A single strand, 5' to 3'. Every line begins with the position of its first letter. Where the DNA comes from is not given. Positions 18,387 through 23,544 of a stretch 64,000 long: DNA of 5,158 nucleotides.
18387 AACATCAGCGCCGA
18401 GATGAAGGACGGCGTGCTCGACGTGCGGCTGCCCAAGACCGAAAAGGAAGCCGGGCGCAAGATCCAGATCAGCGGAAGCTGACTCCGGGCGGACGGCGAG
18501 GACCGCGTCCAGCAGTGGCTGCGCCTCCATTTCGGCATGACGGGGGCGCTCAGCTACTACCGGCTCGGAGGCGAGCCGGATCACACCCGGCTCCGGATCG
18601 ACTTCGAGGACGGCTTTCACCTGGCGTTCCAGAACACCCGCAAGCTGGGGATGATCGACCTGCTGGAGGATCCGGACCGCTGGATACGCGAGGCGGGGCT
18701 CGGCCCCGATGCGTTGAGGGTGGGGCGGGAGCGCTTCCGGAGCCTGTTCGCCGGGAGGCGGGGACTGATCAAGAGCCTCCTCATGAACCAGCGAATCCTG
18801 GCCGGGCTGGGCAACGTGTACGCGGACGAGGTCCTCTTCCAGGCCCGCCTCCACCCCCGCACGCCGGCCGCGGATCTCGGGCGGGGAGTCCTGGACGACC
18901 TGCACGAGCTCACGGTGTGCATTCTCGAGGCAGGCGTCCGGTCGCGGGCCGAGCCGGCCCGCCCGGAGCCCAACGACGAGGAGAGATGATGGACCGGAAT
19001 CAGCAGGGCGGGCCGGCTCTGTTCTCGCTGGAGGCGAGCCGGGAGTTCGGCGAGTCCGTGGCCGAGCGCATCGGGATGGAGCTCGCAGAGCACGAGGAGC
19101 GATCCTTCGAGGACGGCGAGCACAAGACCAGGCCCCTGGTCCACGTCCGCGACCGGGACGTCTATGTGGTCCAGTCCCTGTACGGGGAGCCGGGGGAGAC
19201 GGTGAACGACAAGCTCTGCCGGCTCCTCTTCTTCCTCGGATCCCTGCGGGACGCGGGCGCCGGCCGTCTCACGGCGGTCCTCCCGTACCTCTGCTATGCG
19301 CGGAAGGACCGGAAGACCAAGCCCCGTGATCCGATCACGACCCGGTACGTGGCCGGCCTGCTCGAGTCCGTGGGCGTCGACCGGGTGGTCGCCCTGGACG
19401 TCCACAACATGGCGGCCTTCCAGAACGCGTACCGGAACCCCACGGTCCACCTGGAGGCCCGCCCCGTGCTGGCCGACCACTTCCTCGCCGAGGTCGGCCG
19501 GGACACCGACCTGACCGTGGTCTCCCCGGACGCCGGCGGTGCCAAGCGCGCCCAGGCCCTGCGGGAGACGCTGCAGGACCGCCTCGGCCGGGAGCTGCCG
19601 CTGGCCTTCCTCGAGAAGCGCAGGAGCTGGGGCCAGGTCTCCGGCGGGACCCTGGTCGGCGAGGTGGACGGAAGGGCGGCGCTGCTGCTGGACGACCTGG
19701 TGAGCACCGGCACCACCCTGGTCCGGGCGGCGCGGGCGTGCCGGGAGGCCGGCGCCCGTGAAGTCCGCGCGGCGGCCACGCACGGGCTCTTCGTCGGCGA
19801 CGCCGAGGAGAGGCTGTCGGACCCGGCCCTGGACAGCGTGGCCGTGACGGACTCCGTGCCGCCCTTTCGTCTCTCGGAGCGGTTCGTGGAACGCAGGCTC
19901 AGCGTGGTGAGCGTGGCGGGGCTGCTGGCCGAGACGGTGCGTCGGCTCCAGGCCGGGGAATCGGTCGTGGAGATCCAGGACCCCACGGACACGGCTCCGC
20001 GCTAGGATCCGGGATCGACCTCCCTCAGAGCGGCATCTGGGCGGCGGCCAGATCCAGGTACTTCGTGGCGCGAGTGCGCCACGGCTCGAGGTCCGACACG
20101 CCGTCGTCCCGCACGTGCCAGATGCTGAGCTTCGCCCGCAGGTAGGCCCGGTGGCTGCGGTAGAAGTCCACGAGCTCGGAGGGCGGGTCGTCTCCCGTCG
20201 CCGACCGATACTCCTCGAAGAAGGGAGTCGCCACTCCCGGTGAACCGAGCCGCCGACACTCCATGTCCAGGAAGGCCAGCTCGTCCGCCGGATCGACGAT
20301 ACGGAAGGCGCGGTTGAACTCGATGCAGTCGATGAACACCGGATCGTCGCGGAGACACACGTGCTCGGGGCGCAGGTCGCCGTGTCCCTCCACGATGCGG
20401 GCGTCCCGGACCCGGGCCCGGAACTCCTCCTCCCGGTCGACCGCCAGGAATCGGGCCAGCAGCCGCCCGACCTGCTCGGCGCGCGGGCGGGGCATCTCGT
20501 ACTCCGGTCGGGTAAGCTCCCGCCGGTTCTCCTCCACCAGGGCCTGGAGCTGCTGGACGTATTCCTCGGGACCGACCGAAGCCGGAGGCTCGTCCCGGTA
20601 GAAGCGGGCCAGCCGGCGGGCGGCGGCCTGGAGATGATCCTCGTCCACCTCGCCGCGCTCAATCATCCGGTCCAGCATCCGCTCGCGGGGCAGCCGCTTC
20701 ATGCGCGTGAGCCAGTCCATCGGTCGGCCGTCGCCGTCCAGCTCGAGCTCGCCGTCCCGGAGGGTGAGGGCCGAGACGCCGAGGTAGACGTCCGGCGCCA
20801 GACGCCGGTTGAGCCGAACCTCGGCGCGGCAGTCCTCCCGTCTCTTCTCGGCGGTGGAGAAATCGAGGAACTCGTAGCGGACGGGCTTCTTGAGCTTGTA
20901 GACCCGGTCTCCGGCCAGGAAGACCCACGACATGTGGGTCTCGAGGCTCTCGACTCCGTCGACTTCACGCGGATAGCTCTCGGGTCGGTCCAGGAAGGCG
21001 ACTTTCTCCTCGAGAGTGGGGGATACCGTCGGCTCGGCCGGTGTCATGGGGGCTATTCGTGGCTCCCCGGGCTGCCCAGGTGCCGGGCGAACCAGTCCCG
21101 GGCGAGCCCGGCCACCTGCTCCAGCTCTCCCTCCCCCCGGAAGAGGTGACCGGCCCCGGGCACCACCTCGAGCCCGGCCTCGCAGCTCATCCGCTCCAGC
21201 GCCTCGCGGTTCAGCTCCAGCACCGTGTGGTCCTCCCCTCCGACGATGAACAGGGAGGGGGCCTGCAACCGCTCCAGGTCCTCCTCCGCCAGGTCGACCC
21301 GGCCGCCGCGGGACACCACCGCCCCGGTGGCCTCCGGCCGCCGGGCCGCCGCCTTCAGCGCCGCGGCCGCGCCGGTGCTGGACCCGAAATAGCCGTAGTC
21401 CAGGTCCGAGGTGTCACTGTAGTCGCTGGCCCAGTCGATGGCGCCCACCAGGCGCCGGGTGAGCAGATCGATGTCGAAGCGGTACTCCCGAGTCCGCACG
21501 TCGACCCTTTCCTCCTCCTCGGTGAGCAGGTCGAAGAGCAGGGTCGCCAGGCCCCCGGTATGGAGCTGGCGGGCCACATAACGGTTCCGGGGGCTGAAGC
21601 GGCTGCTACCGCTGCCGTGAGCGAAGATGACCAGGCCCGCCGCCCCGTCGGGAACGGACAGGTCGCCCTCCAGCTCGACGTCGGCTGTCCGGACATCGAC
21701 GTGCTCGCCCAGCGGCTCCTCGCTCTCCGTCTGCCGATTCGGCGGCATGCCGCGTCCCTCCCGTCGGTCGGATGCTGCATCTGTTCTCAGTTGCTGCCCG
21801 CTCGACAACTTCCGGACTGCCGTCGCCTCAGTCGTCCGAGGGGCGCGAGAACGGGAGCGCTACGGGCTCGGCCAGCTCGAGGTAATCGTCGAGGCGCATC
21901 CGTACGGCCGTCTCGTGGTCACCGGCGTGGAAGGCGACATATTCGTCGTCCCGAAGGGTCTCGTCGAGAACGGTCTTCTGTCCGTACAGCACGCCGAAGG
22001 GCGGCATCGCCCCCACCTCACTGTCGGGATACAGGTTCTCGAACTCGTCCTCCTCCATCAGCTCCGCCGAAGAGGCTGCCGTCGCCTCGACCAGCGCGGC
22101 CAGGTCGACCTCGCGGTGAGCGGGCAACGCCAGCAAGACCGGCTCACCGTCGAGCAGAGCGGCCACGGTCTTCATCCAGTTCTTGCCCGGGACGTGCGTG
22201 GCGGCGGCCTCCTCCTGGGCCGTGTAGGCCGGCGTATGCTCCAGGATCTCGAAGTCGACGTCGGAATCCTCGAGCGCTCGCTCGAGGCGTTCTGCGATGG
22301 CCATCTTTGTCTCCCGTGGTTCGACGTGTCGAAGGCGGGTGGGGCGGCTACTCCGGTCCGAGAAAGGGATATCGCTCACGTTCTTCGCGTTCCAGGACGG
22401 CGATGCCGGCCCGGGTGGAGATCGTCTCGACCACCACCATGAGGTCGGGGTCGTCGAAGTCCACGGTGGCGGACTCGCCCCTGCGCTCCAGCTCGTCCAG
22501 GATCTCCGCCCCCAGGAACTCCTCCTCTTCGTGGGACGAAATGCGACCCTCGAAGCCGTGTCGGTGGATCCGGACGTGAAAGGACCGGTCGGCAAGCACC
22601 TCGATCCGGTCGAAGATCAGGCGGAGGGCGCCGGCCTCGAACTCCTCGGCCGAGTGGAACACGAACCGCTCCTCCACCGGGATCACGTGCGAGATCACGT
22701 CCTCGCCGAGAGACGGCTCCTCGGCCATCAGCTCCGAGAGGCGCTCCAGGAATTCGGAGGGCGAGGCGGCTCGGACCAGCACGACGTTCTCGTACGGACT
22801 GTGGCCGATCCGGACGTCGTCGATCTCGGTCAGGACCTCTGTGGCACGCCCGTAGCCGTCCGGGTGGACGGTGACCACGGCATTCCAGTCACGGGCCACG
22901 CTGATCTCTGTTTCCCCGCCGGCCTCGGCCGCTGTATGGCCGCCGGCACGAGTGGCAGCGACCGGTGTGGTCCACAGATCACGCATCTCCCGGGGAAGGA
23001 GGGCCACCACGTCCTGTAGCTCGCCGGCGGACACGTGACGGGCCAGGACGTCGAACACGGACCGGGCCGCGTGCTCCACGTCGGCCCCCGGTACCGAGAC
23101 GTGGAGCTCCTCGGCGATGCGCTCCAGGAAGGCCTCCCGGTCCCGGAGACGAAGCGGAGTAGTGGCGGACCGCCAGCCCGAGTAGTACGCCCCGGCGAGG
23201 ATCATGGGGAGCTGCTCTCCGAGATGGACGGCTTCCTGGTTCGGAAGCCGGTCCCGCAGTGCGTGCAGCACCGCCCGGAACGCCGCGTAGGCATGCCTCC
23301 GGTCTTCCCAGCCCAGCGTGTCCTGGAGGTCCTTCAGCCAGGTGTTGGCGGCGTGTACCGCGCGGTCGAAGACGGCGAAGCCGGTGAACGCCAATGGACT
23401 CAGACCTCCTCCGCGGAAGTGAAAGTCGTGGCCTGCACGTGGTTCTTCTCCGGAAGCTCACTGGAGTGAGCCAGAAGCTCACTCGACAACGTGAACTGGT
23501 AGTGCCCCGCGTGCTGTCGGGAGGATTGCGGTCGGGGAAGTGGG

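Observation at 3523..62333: Island-wide regulon: phased tandem boxes at fixed distance from -10 in 13 promoters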

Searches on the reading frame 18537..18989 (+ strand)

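Call 52: search_protein_families(library=pfam, proteins=[window:18537-18989:+])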
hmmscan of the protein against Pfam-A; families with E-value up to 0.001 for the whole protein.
window:18537-18989:+ (150 aa): 2 families
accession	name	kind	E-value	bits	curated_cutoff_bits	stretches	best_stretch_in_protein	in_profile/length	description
PF06831.19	H2TH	-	3.6e-18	65.8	34.7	1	56-136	2-84/93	Formamidopyrimidine-DNA glycosylase H2TH domain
PF01149.29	Fapy_DNA_glyco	-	0.00086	20.4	25.5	0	1-39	78-116/117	Formamidopyrimidine-DNA glycosylase N-terminal domain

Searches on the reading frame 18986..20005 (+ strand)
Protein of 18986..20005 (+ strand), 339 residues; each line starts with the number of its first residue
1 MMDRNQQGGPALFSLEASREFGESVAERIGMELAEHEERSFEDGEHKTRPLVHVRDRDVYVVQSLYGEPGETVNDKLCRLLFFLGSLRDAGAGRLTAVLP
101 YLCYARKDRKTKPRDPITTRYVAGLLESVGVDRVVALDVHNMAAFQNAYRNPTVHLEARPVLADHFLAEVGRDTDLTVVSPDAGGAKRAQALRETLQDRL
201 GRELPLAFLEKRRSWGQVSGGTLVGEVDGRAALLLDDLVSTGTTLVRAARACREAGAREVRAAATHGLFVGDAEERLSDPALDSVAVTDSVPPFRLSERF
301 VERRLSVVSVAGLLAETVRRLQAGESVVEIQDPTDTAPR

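Call 52: search_protein_families(library=pfam, proteins=[window:18986-20005:+])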
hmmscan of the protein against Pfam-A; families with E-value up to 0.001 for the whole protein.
window:18986-20005:+ (339 aa): 3 families
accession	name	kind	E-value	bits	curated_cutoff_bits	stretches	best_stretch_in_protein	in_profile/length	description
PF13793.12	Pribosyltran_N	-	5e-36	123.6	25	1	12-130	3-117/117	N-terminal domain of ribose phosphate pyrophosphokinase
PF14572.12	Pribosyl_synth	-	8.9e-19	68.6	27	1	222-327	76-179/184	Phosphoribosyl synthetase-associated domain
PF00156.33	Pribosyltran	-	9.7e-13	48.2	26.3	1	167-266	24-124/158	Phosphoribosyl transferase domain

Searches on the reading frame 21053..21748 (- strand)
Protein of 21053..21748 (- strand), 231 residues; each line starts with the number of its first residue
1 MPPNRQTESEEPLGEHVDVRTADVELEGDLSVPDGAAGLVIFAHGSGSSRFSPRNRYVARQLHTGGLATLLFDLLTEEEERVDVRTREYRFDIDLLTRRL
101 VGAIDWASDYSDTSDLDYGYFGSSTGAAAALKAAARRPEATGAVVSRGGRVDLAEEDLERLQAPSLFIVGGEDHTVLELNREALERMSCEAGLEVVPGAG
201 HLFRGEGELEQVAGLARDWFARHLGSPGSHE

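Call 52: search_protein_families(library=pfam, proteins=[window:21053-21748:-])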
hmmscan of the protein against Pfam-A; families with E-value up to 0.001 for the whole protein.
window:21053-21748:- (231 aa): 4 families
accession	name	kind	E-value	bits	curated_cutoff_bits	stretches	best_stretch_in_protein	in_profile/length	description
PF01738.24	DLH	-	3.7e-07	30.4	21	1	57-206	32-191/217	Dienelactone hydrolase family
PF12146.15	Hydrolase_4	-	4.5e-05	23.3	27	0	154-206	183-237/239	Serine aminopeptidase, S33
PF12697.13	Abhydrolase_6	-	0.00019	22.6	26.3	0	152-203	156-206/217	Alpha/beta hydrolase family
PF20408.4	Abhydrolase_11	-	0.00042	20.6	27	1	39-204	4-168/193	Alpha/beta hydrolase domain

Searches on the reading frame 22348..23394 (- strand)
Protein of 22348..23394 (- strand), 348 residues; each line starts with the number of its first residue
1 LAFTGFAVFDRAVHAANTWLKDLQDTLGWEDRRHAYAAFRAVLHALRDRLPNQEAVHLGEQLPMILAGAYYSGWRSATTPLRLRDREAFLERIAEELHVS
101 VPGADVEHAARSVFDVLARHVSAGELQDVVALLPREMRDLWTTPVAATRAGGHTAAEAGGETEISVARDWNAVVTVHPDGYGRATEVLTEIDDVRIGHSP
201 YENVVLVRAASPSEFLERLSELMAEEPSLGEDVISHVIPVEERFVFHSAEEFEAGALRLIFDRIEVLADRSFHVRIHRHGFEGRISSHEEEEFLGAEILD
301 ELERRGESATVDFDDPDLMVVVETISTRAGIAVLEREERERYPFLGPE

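Call 20: search_protein_families(library=pfam, proteins=[window:22348-23394:-])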
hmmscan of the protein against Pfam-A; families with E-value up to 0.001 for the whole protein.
window:22348-23394:- (348 aa): 2 families
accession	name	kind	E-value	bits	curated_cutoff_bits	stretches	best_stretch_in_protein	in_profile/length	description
PF10025.14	DUF2267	-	4.7e-37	127.4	29.8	1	17-140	2-122/122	Uncharacterized conserved protein (DUF2267)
PF02926.22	THUMP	-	0.00016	22.5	20.6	1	248-333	3-83/84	THUMP domain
